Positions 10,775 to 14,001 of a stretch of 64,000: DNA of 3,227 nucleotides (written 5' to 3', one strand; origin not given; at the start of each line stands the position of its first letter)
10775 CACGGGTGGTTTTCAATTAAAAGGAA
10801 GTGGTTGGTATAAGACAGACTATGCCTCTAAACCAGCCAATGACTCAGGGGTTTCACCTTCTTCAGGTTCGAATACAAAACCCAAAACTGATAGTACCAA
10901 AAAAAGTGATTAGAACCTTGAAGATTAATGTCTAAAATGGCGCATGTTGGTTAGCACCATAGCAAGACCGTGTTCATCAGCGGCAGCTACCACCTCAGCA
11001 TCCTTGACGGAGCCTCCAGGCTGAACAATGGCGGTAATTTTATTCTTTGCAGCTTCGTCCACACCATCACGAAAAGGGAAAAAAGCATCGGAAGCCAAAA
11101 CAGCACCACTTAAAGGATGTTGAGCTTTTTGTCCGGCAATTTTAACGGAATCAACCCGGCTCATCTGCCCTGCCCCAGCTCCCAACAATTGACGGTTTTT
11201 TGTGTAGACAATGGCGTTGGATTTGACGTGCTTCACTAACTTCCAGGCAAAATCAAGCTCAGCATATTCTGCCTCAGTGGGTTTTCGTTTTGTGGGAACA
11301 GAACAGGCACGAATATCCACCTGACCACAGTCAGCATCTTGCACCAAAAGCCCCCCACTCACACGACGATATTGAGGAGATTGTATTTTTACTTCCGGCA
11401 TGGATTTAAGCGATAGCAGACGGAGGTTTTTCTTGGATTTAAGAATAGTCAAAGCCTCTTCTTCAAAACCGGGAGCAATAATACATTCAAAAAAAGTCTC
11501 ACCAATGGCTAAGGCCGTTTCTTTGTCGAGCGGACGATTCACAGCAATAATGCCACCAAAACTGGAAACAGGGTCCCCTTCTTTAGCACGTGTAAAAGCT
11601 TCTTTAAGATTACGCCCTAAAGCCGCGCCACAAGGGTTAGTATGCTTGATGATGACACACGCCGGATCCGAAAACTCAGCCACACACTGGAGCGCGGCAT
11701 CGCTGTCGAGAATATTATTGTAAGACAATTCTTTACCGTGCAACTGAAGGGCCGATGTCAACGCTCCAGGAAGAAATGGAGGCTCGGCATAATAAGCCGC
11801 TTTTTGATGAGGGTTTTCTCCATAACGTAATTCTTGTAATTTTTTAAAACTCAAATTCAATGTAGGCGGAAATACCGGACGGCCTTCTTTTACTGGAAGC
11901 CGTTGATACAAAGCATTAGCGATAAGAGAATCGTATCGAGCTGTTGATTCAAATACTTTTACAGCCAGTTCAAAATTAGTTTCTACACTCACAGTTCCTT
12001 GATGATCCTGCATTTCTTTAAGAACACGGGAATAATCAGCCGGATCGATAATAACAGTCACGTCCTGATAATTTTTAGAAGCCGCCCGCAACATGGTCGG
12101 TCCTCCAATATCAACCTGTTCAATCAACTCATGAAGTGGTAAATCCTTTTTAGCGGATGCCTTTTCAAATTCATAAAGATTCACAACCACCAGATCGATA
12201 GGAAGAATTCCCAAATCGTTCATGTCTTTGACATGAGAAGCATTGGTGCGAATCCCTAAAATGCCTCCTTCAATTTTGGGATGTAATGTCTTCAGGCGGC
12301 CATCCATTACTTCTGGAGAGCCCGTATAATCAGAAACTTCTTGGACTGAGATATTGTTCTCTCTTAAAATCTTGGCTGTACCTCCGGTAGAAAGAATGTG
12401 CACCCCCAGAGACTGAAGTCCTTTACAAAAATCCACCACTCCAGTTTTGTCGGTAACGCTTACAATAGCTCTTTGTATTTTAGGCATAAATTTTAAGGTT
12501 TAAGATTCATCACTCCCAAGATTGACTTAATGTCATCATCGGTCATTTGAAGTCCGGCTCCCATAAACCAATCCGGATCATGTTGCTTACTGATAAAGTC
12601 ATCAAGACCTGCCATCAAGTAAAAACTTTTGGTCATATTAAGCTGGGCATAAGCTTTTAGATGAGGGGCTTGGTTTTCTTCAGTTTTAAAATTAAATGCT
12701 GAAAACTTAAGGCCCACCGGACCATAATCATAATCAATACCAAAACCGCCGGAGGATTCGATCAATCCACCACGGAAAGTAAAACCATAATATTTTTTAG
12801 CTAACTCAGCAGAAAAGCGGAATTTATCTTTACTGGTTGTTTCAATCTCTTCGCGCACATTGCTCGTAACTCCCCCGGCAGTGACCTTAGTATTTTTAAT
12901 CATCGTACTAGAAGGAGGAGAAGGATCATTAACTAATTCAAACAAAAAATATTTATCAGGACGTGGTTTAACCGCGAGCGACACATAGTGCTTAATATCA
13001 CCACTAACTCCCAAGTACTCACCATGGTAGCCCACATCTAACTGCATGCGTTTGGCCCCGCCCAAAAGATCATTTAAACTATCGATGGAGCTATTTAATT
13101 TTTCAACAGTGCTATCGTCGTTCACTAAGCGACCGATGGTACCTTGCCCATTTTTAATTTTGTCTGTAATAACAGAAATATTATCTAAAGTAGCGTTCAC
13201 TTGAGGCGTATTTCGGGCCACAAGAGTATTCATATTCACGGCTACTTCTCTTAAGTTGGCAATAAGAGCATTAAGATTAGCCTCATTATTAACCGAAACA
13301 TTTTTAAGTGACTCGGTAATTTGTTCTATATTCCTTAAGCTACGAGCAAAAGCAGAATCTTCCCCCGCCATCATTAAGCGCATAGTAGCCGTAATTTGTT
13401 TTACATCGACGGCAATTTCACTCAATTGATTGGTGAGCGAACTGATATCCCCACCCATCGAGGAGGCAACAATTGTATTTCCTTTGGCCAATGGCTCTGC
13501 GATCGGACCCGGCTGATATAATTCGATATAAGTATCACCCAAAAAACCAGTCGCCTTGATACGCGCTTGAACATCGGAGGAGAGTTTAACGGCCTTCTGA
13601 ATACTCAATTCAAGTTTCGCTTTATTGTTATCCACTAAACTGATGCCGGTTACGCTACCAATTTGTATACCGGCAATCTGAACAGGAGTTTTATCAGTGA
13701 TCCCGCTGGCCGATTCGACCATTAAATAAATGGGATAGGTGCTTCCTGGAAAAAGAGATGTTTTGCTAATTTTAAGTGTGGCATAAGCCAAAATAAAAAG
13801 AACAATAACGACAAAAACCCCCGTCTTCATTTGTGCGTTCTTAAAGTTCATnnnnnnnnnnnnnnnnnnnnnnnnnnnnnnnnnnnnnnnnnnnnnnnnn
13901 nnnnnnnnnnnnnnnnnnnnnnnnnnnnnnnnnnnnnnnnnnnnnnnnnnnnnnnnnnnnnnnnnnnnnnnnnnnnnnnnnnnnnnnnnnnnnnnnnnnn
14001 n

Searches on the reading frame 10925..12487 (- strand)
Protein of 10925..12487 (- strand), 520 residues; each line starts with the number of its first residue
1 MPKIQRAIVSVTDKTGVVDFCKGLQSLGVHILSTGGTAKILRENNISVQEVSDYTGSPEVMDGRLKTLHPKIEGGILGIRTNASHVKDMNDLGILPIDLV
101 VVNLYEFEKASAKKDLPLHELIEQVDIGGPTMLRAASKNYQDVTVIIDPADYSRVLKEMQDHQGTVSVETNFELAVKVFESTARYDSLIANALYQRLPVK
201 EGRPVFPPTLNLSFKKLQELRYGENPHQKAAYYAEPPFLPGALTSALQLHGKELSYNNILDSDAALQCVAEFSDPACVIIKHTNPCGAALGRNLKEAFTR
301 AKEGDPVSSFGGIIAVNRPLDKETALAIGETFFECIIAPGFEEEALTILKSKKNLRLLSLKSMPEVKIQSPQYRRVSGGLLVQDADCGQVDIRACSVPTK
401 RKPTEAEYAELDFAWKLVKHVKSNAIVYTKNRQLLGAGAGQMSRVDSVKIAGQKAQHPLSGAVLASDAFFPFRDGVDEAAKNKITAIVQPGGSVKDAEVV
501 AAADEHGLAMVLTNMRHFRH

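Call 55: search_protein_families(library=pfam, proteins=[window:10925-12487:-], max_evalue=0.00001)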
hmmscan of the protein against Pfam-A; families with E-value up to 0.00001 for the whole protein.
window:10925-12487:- (520 aa): 2 families
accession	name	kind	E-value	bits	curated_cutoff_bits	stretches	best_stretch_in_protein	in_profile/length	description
PF01808.24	AICARFT_IMPCHas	-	2.5e-123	411.9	25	1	136-454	1-311/311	AICARFT/IMPCHase bienzyme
PF02142.27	MGS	-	3.9e-22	78.6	24.1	1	16-131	1-94/94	MGS-like domain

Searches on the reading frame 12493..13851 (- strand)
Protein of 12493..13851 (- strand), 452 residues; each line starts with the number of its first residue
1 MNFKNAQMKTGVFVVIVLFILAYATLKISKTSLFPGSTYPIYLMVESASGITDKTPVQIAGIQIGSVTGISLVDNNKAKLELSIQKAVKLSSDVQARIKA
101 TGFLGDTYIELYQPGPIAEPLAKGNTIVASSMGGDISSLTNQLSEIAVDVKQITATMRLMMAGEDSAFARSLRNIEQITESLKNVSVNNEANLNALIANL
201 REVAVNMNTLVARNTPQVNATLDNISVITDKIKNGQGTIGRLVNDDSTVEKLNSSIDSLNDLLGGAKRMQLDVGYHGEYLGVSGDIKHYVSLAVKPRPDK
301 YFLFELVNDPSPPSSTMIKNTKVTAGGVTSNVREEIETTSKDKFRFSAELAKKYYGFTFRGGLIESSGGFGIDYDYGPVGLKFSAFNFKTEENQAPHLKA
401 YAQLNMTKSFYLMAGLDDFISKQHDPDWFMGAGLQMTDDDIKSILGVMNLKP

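Call 55: search_protein_families(library=pfam, proteins=[window:12493-13851:-], max_evalue=0.00001)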
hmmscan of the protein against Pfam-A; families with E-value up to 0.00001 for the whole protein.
window:12493-13851:- (452 aa): 1 family
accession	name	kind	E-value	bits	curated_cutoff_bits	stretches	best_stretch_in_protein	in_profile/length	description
PF02470.25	MlaD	-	1.6e-17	64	25.1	1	38-112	2-79/81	MlaD protein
